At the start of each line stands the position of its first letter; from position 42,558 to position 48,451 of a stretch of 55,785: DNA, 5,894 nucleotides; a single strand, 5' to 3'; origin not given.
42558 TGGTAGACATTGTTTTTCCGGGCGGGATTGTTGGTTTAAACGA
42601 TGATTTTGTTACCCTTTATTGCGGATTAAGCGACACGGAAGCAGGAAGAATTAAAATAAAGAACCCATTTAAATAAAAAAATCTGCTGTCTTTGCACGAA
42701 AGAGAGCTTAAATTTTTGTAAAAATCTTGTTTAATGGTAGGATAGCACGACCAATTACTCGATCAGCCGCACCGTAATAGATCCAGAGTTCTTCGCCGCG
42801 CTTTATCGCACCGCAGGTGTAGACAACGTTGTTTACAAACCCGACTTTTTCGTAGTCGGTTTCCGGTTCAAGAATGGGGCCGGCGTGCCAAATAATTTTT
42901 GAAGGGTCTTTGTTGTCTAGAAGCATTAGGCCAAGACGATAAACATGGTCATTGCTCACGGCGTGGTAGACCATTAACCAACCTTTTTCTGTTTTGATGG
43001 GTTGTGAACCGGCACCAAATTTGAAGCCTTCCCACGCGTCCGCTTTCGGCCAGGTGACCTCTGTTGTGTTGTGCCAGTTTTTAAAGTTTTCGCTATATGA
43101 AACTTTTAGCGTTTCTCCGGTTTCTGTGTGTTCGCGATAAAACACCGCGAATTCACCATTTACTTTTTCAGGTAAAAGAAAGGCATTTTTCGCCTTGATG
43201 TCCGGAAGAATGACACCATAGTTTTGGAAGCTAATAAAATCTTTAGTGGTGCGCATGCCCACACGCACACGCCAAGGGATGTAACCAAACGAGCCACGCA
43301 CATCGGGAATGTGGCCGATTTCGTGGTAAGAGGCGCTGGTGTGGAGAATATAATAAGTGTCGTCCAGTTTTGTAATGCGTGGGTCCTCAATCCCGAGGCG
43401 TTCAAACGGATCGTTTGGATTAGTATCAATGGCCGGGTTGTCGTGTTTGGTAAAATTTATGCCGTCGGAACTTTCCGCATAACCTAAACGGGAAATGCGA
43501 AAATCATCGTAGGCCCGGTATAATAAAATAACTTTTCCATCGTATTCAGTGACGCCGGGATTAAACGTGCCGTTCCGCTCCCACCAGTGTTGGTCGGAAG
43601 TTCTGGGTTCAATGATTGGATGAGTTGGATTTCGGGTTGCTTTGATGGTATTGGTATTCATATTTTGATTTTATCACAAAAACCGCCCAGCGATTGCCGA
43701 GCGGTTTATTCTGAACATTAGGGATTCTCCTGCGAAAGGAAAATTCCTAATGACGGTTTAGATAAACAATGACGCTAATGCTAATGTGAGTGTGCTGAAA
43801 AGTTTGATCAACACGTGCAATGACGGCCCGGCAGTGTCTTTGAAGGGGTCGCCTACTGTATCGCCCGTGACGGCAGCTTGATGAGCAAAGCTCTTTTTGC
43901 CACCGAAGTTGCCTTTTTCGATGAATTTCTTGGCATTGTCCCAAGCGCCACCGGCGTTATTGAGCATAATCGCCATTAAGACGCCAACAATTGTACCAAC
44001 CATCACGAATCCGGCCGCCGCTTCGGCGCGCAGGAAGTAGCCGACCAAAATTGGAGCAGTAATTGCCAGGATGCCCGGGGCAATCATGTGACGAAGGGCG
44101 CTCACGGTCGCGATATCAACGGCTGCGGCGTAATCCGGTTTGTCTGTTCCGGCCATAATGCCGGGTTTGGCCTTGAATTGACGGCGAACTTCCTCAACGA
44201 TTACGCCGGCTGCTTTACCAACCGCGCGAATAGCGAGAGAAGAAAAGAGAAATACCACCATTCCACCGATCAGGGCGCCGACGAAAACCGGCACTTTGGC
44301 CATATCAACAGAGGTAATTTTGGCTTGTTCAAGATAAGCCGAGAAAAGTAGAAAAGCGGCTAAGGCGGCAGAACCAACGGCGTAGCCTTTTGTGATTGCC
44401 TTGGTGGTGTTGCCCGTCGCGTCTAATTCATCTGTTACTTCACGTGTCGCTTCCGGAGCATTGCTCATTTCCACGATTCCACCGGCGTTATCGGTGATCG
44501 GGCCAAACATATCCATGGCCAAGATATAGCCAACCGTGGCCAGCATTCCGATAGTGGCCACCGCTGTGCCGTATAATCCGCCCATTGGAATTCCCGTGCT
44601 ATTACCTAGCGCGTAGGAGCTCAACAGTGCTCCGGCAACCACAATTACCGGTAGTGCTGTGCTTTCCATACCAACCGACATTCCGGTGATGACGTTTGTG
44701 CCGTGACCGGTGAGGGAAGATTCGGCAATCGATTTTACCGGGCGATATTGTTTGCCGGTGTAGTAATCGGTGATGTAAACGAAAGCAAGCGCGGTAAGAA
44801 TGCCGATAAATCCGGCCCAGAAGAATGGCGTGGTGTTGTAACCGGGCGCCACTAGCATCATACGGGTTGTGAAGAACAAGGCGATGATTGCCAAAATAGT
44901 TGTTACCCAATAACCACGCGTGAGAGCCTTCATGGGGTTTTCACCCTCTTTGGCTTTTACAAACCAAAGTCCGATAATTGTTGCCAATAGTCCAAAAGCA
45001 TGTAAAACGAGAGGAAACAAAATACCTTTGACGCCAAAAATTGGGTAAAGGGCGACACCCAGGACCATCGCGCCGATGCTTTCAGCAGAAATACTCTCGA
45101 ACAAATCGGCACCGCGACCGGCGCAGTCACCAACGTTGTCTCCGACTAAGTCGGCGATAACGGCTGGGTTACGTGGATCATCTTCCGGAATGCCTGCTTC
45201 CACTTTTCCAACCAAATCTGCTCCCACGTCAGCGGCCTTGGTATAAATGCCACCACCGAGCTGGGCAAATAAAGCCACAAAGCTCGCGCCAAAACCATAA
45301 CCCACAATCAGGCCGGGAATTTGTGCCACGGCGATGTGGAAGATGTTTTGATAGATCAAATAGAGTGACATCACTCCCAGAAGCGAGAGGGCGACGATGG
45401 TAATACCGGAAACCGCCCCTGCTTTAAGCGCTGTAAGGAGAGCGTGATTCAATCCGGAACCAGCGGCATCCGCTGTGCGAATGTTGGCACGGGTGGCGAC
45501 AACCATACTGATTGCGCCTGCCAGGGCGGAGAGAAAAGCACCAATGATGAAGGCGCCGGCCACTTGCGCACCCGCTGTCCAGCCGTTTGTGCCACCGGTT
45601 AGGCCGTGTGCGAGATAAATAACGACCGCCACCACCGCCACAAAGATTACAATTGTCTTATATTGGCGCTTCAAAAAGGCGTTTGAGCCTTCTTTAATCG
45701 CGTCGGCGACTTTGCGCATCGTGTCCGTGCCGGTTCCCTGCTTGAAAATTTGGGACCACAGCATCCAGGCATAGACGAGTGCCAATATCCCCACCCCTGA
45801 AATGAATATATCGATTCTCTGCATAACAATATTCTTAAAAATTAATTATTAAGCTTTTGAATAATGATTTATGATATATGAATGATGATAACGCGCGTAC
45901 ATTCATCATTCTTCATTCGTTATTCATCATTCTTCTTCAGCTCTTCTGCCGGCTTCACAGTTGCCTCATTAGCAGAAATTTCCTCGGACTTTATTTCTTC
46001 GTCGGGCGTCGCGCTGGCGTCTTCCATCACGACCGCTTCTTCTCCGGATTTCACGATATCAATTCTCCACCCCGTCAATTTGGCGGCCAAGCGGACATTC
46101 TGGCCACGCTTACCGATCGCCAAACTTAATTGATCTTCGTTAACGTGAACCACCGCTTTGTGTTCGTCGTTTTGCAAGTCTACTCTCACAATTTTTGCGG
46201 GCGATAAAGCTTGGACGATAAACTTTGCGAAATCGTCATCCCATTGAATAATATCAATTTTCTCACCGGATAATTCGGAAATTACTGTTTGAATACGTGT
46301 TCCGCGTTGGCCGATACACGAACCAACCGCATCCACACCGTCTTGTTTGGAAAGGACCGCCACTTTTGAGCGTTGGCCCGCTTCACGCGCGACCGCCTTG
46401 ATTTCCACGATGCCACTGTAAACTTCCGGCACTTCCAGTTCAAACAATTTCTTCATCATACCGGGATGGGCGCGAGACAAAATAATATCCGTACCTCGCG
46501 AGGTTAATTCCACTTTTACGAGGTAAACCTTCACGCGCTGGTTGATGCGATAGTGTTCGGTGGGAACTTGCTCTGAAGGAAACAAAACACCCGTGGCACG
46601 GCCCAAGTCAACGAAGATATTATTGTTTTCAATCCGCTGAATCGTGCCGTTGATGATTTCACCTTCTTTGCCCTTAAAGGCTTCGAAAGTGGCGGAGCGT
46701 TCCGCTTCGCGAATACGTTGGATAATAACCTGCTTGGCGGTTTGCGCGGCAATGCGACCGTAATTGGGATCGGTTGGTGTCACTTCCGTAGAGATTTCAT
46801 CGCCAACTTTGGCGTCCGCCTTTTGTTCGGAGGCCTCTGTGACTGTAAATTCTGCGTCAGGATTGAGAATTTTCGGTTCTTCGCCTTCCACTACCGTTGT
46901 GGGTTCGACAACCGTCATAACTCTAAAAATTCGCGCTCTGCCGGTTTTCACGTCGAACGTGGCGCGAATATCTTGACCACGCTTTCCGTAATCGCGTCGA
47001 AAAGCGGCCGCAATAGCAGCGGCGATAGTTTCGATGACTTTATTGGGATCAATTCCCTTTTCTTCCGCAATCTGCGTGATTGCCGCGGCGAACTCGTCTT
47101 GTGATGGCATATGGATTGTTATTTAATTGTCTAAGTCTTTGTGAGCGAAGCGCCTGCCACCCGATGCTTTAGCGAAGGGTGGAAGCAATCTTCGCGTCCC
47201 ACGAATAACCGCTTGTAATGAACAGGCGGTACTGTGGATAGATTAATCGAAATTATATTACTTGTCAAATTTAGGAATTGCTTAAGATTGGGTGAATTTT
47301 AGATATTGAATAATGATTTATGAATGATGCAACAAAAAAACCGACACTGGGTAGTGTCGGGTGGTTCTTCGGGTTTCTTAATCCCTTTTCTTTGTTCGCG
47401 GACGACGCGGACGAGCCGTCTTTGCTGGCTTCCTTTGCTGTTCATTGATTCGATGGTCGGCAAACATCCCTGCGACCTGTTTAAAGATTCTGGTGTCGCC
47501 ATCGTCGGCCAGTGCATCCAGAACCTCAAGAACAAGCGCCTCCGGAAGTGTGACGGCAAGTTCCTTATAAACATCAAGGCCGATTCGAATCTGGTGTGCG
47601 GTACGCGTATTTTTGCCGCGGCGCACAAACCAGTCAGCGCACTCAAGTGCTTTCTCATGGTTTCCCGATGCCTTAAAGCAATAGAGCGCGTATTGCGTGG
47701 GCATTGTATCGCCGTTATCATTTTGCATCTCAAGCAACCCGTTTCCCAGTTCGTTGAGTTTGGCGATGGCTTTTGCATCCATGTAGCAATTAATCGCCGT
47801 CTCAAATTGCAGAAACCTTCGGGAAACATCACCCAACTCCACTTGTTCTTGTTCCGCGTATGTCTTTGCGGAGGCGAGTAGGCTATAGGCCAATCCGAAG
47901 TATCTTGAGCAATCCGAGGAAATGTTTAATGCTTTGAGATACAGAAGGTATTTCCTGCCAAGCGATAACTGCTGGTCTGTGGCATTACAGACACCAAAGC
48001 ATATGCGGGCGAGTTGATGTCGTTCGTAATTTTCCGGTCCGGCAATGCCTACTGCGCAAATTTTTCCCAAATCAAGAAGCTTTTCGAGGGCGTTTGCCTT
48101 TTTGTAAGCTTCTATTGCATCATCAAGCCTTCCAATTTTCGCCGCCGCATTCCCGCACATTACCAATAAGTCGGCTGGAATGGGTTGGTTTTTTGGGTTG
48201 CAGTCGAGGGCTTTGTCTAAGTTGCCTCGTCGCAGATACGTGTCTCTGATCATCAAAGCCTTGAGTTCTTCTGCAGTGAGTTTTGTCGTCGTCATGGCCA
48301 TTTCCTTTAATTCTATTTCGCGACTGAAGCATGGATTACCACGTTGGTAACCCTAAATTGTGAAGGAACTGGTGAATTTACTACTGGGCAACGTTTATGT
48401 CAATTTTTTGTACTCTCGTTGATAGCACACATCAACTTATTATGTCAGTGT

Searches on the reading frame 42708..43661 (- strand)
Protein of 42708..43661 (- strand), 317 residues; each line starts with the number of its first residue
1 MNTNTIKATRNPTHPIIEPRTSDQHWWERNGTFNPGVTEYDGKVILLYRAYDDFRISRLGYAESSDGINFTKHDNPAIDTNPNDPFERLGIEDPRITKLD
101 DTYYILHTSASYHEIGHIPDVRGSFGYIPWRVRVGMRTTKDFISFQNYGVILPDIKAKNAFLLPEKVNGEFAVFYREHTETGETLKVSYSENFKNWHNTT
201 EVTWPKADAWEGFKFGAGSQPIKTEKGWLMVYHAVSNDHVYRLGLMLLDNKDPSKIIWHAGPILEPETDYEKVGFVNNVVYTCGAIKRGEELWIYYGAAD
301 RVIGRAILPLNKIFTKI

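Call 21: search_protein_families(library=pfam, proteins=[window:42708-43661:-], max_evalue=0.001)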
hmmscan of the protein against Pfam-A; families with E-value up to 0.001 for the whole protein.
window:42708-43661:- (317 aa): 2 families
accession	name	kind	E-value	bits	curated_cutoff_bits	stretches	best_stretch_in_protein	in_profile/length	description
PF04041.19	Glyco_hydro_130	-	1.5e-56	192.2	26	1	10-314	4-315/320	beta-1,4-mannooligosaccharide phosphorylase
PF00251.26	Glyco_hydro_32N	-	0.00034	20.7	22.1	0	23-110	60-151/307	Glycosyl hydrolases family 32 N-terminal domain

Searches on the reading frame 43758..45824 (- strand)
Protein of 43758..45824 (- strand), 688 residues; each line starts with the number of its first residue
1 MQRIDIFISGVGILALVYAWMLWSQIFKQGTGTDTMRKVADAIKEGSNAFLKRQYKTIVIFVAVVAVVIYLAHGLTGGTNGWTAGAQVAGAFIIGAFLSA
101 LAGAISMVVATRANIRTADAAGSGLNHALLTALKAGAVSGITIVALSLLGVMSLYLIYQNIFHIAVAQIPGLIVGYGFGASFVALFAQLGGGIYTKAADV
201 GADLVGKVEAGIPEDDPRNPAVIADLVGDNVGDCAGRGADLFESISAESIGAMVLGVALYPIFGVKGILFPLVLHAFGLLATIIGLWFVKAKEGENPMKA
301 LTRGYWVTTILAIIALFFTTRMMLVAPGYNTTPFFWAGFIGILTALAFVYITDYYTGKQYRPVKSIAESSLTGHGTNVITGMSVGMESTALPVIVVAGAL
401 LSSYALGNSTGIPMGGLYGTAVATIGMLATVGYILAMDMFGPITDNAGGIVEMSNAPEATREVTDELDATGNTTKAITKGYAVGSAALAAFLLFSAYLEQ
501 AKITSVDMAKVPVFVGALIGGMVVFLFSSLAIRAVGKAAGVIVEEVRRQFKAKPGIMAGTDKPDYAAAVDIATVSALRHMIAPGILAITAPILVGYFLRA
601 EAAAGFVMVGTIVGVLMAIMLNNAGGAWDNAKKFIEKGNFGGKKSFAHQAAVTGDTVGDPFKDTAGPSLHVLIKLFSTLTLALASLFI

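Call 21: search_protein_families(library=pfam, proteins=[window:43758-45824:-], max_evalue=0.001)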
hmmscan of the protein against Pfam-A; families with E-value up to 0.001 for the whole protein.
window:43758-45824:- (688 aa): 1 family
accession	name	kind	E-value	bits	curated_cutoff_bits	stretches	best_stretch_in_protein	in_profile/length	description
PF03030.21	H_PPase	-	4.6e-258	858.6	29.7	1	13-681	1-643/645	Inorganic H+ pyrophosphatase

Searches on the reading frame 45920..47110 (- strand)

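Call 21: search_protein_families(library=pfam, proteins=[window:45920-47110:-], max_evalue=0.001)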
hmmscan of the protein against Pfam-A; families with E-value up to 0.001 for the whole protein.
window:45920-47110:- (396 aa): 6 families
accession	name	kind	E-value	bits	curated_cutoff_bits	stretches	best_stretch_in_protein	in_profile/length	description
PF08529.16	NusA_N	-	2.8e-32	111.9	23.8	1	6-138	1-118/119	NusA N-terminal domain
PF13184.12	KH_5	-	1.1e-27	96.4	27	1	244-311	1-68/69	NusA-like KH domain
PF00575.29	S1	-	3.9e-09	37.2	22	1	148-206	3-68/74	S1 RNA binding domain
PF23095.1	KH_NusA_C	-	1.4e-06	28.6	34.2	1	319-352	1-34/59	Transcription termination/antitermination protein NusA, KH domain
PF00013.35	KH_1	-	2.3e-06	27.7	21.5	0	320-358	3-46/66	KH domain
PF10246.15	MRP-S35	-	0.00042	20.7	25.1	1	142-205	16-79/105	Mitochondrial ribosomal protein MRP-S35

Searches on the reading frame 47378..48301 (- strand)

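Call 21: search_protein_families(library=pfam, proteins=[window:47378-48301:-], max_evalue=0.001)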
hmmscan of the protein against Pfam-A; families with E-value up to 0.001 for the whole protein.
window:47378-48301:- (307 aa): 4 families
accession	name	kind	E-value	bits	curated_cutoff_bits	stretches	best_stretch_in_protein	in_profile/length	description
PF00515.34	TPR_1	-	8.2e-07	29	27.8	0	46-69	4-27/34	Tetratricopeptide repeat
PF07719.23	TPR_2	-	5.2e-06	26.6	27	0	43-72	1-30/34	Tetratricopeptide repeat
PF13424.12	TPR_12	-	0.00014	22.5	30.1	0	41-69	43-71/77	Tetratricopeptide repeat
PF13428.12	TPR_14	-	0.0005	20.9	23.5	0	44-72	2-30/44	Tetratricopeptide repeat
